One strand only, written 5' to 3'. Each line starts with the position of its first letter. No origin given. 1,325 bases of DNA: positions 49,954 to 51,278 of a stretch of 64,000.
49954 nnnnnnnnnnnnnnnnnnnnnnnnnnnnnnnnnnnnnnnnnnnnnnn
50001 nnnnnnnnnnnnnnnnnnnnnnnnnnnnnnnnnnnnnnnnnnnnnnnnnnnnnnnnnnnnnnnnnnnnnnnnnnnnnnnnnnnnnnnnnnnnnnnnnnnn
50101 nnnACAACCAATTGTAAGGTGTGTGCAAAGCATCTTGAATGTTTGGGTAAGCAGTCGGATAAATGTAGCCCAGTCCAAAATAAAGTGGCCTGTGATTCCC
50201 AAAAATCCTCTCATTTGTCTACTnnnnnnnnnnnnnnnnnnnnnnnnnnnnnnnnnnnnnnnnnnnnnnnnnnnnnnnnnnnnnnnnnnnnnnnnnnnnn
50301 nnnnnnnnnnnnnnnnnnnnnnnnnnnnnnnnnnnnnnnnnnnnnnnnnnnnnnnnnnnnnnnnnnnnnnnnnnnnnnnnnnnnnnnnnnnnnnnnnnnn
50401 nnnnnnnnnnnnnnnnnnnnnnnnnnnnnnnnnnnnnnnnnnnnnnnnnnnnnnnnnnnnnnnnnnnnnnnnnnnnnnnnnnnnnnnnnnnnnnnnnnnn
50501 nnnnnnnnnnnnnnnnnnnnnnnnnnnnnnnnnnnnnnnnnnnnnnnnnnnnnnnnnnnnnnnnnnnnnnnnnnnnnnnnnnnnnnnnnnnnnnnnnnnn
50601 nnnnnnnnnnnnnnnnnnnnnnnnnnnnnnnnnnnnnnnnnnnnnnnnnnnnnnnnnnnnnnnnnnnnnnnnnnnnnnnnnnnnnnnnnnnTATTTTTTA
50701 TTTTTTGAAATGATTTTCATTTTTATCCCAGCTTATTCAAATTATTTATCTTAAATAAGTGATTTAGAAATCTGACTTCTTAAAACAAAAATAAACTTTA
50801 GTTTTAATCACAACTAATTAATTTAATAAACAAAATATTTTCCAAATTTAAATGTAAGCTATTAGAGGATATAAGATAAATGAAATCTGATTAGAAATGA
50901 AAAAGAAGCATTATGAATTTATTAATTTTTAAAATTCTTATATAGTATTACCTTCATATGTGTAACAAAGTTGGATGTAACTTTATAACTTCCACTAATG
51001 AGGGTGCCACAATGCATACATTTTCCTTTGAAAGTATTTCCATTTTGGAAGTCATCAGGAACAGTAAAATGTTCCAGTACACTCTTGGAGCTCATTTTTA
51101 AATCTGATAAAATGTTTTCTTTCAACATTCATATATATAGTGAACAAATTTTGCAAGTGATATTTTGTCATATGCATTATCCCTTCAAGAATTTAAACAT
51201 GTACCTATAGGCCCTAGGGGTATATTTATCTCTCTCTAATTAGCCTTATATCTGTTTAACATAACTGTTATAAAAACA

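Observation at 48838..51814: Recently inserted hAT transposon with intact ends but a crippled transposase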

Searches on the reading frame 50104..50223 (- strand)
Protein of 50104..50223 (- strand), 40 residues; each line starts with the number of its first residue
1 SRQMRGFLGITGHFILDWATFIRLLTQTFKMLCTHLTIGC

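Call 30: find_homologous_proteins(query=window:50104-50223:-, max_evalue=0.001)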
Query seq(40 aa): no candidate shares three 5-residue words with the query. No homologue found.

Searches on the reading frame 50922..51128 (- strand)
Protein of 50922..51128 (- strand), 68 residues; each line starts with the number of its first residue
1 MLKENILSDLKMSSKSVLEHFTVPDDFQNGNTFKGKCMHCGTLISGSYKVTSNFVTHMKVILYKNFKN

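Call 4: search_protein_families(library=pfam, proteins=[window:50922-51128:-], max_evalue=0.1)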
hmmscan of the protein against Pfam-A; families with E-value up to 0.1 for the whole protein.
window:50922-51128:- (68 aa): 2 families
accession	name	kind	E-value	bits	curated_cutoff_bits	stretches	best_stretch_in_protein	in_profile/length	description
PF02892.21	zf-BED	-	0.0001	22.7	20.6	1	33-59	15-40/44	BED zinc finger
PF22747.2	Zn_ribbon_DUF2089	-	0.048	14.2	27.6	1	36-50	14-28/32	DUF2089 zinc ribbon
